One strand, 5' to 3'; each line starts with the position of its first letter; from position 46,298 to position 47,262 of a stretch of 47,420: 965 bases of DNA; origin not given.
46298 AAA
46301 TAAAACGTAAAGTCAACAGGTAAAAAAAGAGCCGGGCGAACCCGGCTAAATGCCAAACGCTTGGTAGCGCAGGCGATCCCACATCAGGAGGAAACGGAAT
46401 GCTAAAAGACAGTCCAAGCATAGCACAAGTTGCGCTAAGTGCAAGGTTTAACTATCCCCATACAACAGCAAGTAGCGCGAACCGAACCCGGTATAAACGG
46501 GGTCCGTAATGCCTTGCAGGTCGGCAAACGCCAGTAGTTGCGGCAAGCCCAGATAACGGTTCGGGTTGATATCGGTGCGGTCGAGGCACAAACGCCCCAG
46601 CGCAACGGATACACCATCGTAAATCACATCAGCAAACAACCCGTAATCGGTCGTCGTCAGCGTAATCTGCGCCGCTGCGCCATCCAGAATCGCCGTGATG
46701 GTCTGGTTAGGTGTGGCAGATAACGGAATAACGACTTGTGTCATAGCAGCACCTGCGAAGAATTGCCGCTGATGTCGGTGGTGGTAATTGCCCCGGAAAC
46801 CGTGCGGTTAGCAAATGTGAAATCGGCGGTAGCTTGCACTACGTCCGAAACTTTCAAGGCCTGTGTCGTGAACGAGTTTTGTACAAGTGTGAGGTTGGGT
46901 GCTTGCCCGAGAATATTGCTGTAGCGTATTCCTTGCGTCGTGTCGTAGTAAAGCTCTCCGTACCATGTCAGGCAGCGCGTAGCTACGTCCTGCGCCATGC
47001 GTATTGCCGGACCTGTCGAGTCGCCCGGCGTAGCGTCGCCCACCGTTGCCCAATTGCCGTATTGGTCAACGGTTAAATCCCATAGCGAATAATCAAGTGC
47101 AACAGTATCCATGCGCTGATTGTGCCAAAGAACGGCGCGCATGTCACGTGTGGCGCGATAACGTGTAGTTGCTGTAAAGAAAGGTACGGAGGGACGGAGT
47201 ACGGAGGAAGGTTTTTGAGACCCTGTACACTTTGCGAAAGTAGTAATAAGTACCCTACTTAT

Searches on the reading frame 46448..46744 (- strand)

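Call 11: search_protein_families(library=phrogs, proteins=[window:46448-46744:-])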
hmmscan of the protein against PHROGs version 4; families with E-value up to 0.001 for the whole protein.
window:46448-46744:- (98 aa): 1 family
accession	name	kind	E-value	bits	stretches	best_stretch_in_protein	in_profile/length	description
phrog_349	-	head and packaging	2.5e-19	70.4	1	1-97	2-103/114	virion structural protein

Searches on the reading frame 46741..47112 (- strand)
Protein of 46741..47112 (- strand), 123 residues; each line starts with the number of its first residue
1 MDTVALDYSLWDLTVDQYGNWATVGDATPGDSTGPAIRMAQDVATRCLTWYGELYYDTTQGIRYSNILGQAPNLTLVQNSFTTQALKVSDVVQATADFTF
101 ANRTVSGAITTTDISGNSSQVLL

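Call 11: search_protein_families(library=phrogs, proteins=[window:46741-47112:-])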
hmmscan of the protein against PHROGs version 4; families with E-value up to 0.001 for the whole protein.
window:46741-47112:- (123 aa): 2 families
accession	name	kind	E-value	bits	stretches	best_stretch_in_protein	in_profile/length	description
phrog_120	-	tail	4.3e-23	83.6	1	1-121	56-173/303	baseplate wedge subunit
phrog_4233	-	unknown function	7.8e-05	23.2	1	39-95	36-92/204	-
